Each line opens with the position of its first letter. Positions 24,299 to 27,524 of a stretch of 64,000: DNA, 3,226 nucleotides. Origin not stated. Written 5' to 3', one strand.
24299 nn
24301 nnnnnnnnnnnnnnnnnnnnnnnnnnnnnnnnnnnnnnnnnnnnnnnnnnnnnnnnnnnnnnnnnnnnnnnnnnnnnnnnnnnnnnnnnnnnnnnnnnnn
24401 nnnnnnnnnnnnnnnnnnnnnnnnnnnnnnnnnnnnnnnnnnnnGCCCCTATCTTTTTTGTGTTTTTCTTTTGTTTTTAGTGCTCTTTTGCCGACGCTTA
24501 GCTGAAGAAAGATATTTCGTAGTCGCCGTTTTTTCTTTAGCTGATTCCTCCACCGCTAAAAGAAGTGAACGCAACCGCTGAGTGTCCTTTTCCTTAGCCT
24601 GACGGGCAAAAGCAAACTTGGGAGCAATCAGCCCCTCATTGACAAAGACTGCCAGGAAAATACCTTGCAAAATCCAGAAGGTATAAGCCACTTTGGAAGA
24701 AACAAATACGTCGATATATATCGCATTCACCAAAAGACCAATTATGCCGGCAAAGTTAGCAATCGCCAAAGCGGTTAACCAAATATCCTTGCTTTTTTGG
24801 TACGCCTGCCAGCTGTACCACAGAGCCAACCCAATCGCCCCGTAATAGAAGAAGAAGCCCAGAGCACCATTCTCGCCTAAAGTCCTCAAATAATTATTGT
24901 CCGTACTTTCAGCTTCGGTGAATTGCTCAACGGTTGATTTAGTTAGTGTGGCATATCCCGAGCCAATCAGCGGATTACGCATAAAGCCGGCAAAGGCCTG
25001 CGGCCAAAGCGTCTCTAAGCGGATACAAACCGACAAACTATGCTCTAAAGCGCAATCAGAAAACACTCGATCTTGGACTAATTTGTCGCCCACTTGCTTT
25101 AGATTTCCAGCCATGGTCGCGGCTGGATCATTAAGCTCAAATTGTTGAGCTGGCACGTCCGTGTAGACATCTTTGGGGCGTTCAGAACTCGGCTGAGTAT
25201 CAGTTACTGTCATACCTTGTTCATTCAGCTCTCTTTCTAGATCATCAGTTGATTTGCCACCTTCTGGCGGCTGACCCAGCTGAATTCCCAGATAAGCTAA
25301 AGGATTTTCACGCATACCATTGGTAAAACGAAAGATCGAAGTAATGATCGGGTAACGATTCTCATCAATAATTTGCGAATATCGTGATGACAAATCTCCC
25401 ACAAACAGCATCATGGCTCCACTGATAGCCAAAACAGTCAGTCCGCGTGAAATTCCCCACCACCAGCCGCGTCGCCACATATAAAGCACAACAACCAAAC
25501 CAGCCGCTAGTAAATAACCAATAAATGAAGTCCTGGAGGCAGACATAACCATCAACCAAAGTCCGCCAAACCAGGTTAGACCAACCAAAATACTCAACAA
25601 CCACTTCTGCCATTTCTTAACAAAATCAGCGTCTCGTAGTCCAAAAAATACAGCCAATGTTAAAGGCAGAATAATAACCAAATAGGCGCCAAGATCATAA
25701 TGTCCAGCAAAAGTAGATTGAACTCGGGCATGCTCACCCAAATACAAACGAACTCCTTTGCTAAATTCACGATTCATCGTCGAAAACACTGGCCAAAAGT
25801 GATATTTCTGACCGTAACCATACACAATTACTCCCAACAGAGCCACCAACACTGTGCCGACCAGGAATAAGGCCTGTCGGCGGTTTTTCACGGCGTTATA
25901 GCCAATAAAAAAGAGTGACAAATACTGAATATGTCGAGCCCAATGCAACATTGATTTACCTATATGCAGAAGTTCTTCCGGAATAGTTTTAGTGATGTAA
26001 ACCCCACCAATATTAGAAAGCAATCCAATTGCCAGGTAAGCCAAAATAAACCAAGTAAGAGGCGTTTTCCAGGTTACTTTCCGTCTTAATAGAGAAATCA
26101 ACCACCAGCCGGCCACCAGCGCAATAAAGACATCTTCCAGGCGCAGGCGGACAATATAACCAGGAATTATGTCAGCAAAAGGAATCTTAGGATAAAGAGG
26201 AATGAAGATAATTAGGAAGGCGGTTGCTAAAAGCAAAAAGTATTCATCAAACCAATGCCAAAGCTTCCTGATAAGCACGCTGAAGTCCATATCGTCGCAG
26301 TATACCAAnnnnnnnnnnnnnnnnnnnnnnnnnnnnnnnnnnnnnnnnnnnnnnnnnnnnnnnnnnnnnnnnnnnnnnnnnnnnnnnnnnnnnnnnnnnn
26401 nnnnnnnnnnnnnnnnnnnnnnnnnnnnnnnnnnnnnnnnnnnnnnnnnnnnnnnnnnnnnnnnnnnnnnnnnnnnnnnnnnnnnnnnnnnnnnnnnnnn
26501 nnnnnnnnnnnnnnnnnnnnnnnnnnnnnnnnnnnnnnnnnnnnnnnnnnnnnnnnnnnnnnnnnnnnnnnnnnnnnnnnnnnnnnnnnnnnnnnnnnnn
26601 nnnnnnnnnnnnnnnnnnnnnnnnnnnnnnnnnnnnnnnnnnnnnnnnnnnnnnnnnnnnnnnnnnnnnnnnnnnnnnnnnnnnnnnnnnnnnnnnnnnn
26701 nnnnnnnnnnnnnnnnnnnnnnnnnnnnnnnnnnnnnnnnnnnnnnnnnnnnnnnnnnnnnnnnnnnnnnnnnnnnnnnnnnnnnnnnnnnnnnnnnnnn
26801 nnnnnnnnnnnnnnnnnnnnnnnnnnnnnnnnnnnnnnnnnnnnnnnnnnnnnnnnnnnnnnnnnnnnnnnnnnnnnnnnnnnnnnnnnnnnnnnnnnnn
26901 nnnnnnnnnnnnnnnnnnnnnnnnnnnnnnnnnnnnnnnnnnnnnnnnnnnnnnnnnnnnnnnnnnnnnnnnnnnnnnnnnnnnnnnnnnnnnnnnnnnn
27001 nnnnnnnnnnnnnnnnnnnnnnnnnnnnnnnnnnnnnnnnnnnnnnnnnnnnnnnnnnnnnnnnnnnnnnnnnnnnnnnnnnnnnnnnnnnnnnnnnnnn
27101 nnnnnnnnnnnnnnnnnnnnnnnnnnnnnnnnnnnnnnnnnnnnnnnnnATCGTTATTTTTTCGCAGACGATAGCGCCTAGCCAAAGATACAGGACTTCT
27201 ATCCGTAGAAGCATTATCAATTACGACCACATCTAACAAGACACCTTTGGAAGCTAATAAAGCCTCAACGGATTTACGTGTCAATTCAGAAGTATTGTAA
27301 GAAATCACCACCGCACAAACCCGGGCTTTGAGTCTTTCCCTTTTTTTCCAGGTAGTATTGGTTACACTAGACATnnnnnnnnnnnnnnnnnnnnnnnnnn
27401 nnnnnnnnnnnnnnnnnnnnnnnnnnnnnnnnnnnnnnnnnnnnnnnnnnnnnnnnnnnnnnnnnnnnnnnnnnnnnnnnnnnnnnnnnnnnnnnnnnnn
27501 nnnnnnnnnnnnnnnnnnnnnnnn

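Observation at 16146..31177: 15-kb cell-envelope glycosylation locus: leftward GT-rich operon abutting a rightward DUF167-rmlBCD-CAP operon with zero intergenic distance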

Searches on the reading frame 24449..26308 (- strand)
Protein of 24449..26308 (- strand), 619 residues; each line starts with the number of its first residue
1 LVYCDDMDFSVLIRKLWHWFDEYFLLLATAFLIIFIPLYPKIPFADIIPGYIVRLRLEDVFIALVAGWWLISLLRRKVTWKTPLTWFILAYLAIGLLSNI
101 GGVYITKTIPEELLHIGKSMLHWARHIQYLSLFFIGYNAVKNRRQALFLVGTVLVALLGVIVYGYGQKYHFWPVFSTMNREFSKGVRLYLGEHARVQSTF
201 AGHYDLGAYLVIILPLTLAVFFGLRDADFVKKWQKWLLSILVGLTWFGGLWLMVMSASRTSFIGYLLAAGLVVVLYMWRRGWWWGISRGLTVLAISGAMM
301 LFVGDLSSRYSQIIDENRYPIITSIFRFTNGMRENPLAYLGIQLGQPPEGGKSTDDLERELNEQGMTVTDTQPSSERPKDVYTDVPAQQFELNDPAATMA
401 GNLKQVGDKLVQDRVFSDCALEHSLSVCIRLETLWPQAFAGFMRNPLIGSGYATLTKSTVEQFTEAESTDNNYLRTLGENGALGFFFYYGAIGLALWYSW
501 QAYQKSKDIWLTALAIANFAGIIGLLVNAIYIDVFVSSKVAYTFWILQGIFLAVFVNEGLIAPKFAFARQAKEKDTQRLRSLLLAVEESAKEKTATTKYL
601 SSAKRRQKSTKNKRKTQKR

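Call 5: search_protein_families(library=pfam, proteins=[window:24449-26308:-], max_evalue=0.01)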
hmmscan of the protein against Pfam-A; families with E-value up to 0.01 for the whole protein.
window:24449-26308:- (619 aa): 1 family
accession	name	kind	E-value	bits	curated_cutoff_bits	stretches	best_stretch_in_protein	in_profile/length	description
PF04932.20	Wzy_C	-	0.00017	21.8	31.7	1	429-488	83-148/149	O-Antigen ligase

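Call 34: search_protein_families(library=ncbifam, proteins=[window:24449-26308:-], max_evalue=0.001)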
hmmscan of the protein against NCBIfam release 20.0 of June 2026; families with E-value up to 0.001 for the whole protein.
window:24449-26308:- (619 aa): 0 families

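Call 44: search_solved_structures(query=window:24449-26308:-, max_evalue=1)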
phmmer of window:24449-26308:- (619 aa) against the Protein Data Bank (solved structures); distinct sequences matched with E-value up to 1: 0.

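Call 47: find_homologous_proteins(query=window:24449-26290:-, max_evalue=0.00001)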
Query window:24449-26290:- (613 aa): 1815 proteins with E <= 0.00001 among 8000 candidates; the best 120 are listed.
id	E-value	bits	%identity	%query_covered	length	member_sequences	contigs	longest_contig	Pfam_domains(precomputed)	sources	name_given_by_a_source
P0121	0.0e+0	1352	98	100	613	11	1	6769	-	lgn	-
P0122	0.0e+0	1065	75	100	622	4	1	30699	PF04932.21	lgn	-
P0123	1.3e-295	1000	70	100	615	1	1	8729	-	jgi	jgi:hypothetical protein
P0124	3.9e-294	995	70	100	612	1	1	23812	PF04932.21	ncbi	-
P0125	2.0e-281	953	68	96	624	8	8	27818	PF04932.21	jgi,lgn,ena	jgi:hypothetical protein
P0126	1.3e-276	937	66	100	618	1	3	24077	PF04932.21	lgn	-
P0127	2.0e-272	924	65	100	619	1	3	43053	PF04932.21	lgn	-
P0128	7.7e-271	918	65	96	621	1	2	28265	PF04932.21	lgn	-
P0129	1.3e-254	865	62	99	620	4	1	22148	PF04932.21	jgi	-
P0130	6.4e-254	862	62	100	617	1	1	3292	PF04932.21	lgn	-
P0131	1.6e-253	861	61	100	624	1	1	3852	-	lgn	-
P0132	9.8e-252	855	62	99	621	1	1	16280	-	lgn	-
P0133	2.7e-248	844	61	99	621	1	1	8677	-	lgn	-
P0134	6.0e-248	843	60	100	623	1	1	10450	PF04932.21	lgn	-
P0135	6.3e-247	839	60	99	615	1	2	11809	PF04932.21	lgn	-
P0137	2.9e-246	837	60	100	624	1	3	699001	PF04932.21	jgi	jgi:hypothetical protein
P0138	8.3e-246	836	60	99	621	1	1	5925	PF04932.21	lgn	-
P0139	2.6e-244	831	61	96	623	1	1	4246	PF04932.21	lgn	-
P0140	3.7e-244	830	61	99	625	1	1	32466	PF04932.21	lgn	-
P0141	7.7e-244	829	60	95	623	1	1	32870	PF04932.21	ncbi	-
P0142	2.9e-243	827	59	99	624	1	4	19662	PF04932.21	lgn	-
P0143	5.3e-243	826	60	100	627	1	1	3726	PF04932.21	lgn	-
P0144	1.3e-242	825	61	99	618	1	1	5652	PF04932.21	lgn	-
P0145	5.8e-242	823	59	99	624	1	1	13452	PF04932.21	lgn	-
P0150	8.8e-238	809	58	98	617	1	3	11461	PF04932.21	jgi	jgi:hypothetical protein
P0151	1.4e-237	808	58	99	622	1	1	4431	PF04932.21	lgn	-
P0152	2.0e-237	808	60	98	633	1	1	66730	PF04932.21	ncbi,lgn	-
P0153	2.9e-237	807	58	99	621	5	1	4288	PF04932.21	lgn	-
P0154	3.9e-237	807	58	99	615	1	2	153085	PF04932.21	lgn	-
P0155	2.0e-233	795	70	80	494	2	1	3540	PF04932.21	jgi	jgi:hypothetical protein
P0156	6.0e-230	783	58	99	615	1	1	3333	PF04932.21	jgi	jgi:hypothetical protein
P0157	6.7e-227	773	56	100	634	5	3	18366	PF04932.21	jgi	jgi:hypothetical protein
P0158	1.6e-226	772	57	99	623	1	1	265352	PF04932.21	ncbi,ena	-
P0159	8.0e-226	770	56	99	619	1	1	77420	PF04932.21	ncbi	-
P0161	5.4e-217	740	57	92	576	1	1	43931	PF04932.21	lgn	-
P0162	2.5e-208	712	54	98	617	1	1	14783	PF04932.21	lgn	-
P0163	9.9e-158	545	48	88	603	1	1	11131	PF04932.21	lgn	-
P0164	3.1e-155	536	48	88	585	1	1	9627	PF04932.21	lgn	-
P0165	4.5e-155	536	45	99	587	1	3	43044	PF04932.21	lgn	-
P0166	1.5e-153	531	48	88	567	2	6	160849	PF04932.21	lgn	-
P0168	3.3e-153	530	47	89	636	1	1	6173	PF04932.21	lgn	-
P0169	2.4e-152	527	46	94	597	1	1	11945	PF04932.21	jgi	jgi:hypothetical protein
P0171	7.5e-151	522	49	88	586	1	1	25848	PF04932.21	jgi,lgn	-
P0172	1.1e-150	521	47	89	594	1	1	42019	PF04932.21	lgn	-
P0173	2.5e-150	520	48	88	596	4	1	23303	PF04932.21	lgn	-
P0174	2.2e-149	517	46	88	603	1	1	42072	PF04932.21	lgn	-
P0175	5.9e-149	516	47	88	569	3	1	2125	PF04932.21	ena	-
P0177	1.0e-148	515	47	89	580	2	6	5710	PF04932.21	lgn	-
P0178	1.1e-148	515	44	99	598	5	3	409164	PF04932.21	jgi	-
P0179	1.2e-148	515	49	87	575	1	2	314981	PF04932.21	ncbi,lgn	-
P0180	2.3e-148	514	45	89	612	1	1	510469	PF04932.21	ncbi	ncbi:MAG: hypothetical protein ABI425_00760 [Patescibacteria group bacterium]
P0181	1.0e-147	512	47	90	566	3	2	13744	PF04932.21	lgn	-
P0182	1.0e-147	512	45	92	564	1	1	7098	PF04932.21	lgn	-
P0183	1.2e-147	511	46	89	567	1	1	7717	PF04932.21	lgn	-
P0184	4.3e-147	510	45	90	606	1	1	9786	PF04932.21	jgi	jgi:hypothetical protein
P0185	6.1e-147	509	47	89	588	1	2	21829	PF04932.21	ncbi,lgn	-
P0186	9.7e-147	508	47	88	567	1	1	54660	PF04932.21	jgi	jgi:hypothetical protein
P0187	9.8e-147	508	47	88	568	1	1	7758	PF04932.21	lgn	-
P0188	1.0e-146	508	46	86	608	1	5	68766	PF04932.21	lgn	-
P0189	2.1e-146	507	47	89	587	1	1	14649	PF04932.21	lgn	-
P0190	2.1e-146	507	42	98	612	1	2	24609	PF04932.21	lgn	-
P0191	3.0e-146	507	47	88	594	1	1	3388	PF04932.21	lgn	-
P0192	3.6e-146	507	47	87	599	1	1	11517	PF04932.21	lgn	-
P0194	6.3e-146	506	47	87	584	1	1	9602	PF04932.21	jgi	jgi:hypothetical protein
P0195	1.2e-145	505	44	97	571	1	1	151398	PF04932.21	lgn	-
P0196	2.6e-145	504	47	88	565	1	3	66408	PF04932.21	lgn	-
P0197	7.1e-145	502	47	88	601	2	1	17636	PF04932.21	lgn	-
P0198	1.0e-144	502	47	89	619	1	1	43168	PF04932.21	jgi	-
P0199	1.0e-144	502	44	98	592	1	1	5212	PF04932.21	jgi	jgi:hypothetical protein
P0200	1.4e-144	501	46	88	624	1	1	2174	PF04932.21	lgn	-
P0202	1.6e-144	501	46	89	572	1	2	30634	PF04932.21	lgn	-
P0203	1.6e-144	501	47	88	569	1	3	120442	PF04932.21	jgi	jgi:hypothetical protein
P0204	2.1e-144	501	47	87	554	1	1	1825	PF04932.21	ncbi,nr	ncbi:MAG: O-antigen ligase family protein, partial [Candidatus Doudnabacteria bacterium]|nr:O-antige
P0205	2.4e-144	500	43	99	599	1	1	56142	PF04932.21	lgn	-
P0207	1.4e-143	498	47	89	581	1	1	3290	PF04932.21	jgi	jgi:hypothetical protein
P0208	1.5e-143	498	45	88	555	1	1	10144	PF04932.21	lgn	-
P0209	1.5e-143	498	45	89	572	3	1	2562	PF04932.21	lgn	-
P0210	1.6e-143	498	45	91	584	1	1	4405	PF04932.21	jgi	jgi:hypothetical protein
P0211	2.2e-143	497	46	89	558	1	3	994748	PF04932.21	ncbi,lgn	-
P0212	2.3e-143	497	45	90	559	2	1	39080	PF04932.21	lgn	-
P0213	6.9e-143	496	45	88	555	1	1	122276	PF04932.21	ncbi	-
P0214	9.4e-143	495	45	88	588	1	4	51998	PF04932.21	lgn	-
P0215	9.8e-143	495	47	88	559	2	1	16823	PF04932.21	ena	-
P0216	1.1e-142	495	45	88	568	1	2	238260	PF04932.21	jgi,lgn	-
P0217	1.7e-142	494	45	89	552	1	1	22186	PF04932.21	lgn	-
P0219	7.6e-142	492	44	97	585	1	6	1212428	PF04932.21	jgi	jgi:hypothetical protein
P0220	1.1e-141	492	44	89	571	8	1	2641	PF04932.21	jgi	jgi:hypothetical protein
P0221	1.1e-141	492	45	93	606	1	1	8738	PF04932.21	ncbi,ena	-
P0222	1.1e-141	492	46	88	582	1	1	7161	PF04932.21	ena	-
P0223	1.1e-141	492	45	93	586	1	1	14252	PF04932.21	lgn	-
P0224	1.4e-141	491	42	98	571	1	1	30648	PF04932.21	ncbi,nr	ncbi:MAG: O-antigen ligase family protein [bacterium]|nr:O-antigen ligase family protein [bacterium]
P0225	1.6e-141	491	46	90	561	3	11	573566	PF04932.21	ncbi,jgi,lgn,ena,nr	ncbi:MAG: Secreted polysaccharide polymerase [Candidatus Pacebacteria bacterium GW2011_GWB1_47_8]|nr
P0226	1.6e-141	491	45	87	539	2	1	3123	PF04932.21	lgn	-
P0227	1.6e-141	491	47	88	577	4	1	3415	PF04932.21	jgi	-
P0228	1.7e-141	491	44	89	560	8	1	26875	PF04932.21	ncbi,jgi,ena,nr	ncbi:MAG: hypothetical protein COU65_04120 [Candidatus Pacebacteria bacterium CG10_big_fil_rev_8_21_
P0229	1.7e-141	491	46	88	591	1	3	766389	PF04932.21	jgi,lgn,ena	-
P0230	1.8e-141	491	44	95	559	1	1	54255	PF04932.21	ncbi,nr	ncbi:MAG: hypothetical protein GF381_03435 [Candidatus Pacebacteria bacterium]|nr:hypothetical prote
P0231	1.8e-141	491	43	97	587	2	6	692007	PF04932.21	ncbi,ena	-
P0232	2.0e-141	491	46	89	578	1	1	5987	PF04932.21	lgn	-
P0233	2.0e-141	491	46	88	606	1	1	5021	PF04932.21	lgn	-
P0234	2.2e-141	491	47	88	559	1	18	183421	PF04932.21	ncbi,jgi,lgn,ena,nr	ncbi:MAG: hypothetical protein HN981_04805 [Candidatus Pacebacteria bacterium]|jgi:hypothetical prot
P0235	2.3e-141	491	46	87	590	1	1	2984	PF04932.21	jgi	jgi:hypothetical protein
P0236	2.7e-141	490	47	88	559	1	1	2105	PF04932.21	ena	-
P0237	2.7e-141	490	46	88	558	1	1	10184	PF04932.21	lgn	-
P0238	3.0e-141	490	45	90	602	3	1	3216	PF04932.21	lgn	-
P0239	4.6e-141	490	46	89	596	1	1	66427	PF04932.21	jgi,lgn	-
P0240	6.9e-141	489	46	88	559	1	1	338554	PF04932.21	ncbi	-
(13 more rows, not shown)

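Call 57: predict_structure(alignment_id=A5)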
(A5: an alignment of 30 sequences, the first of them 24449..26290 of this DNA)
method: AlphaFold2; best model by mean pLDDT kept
length: 613 residues; sequences in the alignment: 30
mean_pLDDT: 75.8   pTM: 0.77
mean pLDDT of the five models: 75.8, 74.9, 74.1, 72.6, 72.0
residues with pLDDT >= 90: 220; 70-90: 175; 50-70: 128; < 50: 90
segments of 3 or more residues with pLDDT < 50: 168-195, 339-349, 359-381, 408-411, 452-463, 611-613
pLDDT, mean of each block of 10 residues (from residue 1): 75 89 95 73 66 91 93 92 95 88 80 83 95 94 96 84 57 31 35 57 93 93 88 94 88 85 97 94 95 78 66 76 70 56 42 51 39 35 67 63 63 55 66 81 67 44 56 86 95 97 95 94 65 86 97 92 86 90 71 53 55 45
secondary structure, 60 per line:
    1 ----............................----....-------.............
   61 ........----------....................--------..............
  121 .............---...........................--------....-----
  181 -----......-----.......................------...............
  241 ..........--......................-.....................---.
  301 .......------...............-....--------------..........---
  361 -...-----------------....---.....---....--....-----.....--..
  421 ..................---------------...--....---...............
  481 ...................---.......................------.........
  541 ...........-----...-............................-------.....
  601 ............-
elements in order: H5-32 E37-40 E48-50 H51-68 H79-98 H107-133 H137-163 H172-175 H186-191 H197-219 H226-250 H253-274 H276-296 H300-307 H314-328 H330-333 H348-357 E382-385 H389-393 E397-400 E403-406 H412-416 H419-438 H459-462 H466-499 H503-525 H532-551 H561-588 H596-612

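Call 60: fold_search(model_id=the predicted structure, library=pdb)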
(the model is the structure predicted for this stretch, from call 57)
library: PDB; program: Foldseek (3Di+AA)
matches with E <= 10: 176; with E <= 0.001: 1
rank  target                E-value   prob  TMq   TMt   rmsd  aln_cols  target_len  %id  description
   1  7tpg_B                7.9e-04  1.00  0.40  0.56   9.7       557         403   12  Single-Particle Cryo-EM Structure of the WaaL O-antigen ligase in its ligand bound state (released 2022-04-06)
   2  2wit_A                5.1e-01  0.08  0.11  0.12  29.7       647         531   12  CRYSTAL STRUCTURE OF THE SODIUM-COUPLED GLYCINE BETAINE SYMPORTER BETP FROM CORYNEBACTERIUM GLUTAMICUM WITH BOUND SUBS (released 2009-05-26)
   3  9okg                  8.1e-01  0.06  0.10  0.12  24.8       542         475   12  Cryo-EM structure of human SV2A in complex with levetiracetam (released 2025-12-10)
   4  3ifq_B                1.1e+00  0.06  0.10  0.11  27.4       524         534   11  Interction of plakoglobin and beta-catenin with desmosomal cadherins (released 2009-09-15)
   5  7x1w_B                1.1e+00  0.06  0.09  0.09  27.8       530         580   12  Cryo-EM structure of human ABCD1 E630Q in the presence of ATP in inward-facing state (released 2023-03-22)
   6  5yhf                  1.2e+00  0.07  0.13  0.12  26.0       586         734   12  Crystal structure of SecDF in Super-membrane-facing form (released 2018-02-14)
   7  4c7r_A                1.2e+00  0.04  0.11  0.12  29.4       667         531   12  Inward facing conformation of the trimeric betaine transporter BetP in complex with lipids (released 2013-10-30)
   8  5gpj_D                1.2e+00  0.04  0.10  0.09  26.3       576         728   10  Crystal Structure of Proton-Pumping Pyrophosphatase (released 2016-12-28)
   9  5xap                  1.3e+00  0.06  0.11  0.10  28.4       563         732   12  Crystal structure of SecDF in I form (C2 space group) (released 2017-05-17)
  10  9pcb                  1.3e+00  0.05  0.10  0.13  23.7       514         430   11  Structure of Synaptic Vesicle Protein 2A Bound to UCB-J (released 2025-09-10)
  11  8jtt                  1.6e+00  0.05  0.11  0.13  25.9       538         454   13  hOCT1 in complex with metformin in outward occluded conformation (released 2024-03-27)
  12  4zw9                  1.6e+00  0.05  0.11  0.13  24.1       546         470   11  Crystal structure of human GLUT3 bound to D-glucose in the outward-occluded conformation at 1.5 angstrom (released 2015-07-22)
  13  9hcj_X0               1.7e+00  0.18  0.15  0.21  17.7       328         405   12  D. discoideum nuclear pore complex (released 2024-12-25)
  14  9k84_A                1.8e+00  0.30  0.16  0.35  15.2       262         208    8  Cryo-EM structure of designed zinc-induced filament Fiber-n6-Zn1-HEHE-44 (released 2025-10-29)
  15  8ru4_B                1.8e+00  0.06  0.12  0.14  27.4       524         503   10  Crystal structure of Human Catenin Beta-1 in complex with stitched peptide inhibitor (released 2024-09-04)
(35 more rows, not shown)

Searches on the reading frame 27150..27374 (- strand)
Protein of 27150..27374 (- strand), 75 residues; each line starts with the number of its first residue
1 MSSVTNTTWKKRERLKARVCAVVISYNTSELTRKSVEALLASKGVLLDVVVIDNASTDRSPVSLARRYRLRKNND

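Call 30: find_related_loci(query=A4, collection=metagenome_contigs, flank=3000)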
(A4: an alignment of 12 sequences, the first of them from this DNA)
Query A4 (75 aa) in metagenome_contigs; peptide patterns used: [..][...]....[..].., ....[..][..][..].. (x = any residue, [..] = any of these).
600 stretches matched a pattern (row limit reached: there are more); 160 encode a relative of the query (tblastn E <= 1e-3); the best 80 are kept; 80 distinct loci.
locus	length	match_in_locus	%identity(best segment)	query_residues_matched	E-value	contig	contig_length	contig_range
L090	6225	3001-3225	60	1-75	2e-27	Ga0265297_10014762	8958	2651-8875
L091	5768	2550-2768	58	2-74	8e-25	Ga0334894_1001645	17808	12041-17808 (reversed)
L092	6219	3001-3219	58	2-74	8e-25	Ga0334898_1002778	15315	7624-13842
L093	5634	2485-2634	40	11-60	4e-10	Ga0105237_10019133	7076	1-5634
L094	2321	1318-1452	40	22-66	2e-8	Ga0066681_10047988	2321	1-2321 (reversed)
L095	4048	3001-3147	47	17-65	2e-8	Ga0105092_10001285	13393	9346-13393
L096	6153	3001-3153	39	19-68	3e-8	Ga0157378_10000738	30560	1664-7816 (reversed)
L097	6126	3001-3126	40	19-60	3e-8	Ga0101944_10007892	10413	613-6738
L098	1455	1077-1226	44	19-68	5e-8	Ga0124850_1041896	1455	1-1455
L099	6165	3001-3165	38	16-71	9e-8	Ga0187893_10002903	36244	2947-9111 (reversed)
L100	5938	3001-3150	37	8-61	1e-7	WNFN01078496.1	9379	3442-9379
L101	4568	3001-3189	33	15-74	1e-7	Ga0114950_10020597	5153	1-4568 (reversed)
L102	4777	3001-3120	42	19-61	2e-7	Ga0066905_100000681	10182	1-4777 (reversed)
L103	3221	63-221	41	16-69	2e-7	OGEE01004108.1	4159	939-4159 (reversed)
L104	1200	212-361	42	19-68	2e-7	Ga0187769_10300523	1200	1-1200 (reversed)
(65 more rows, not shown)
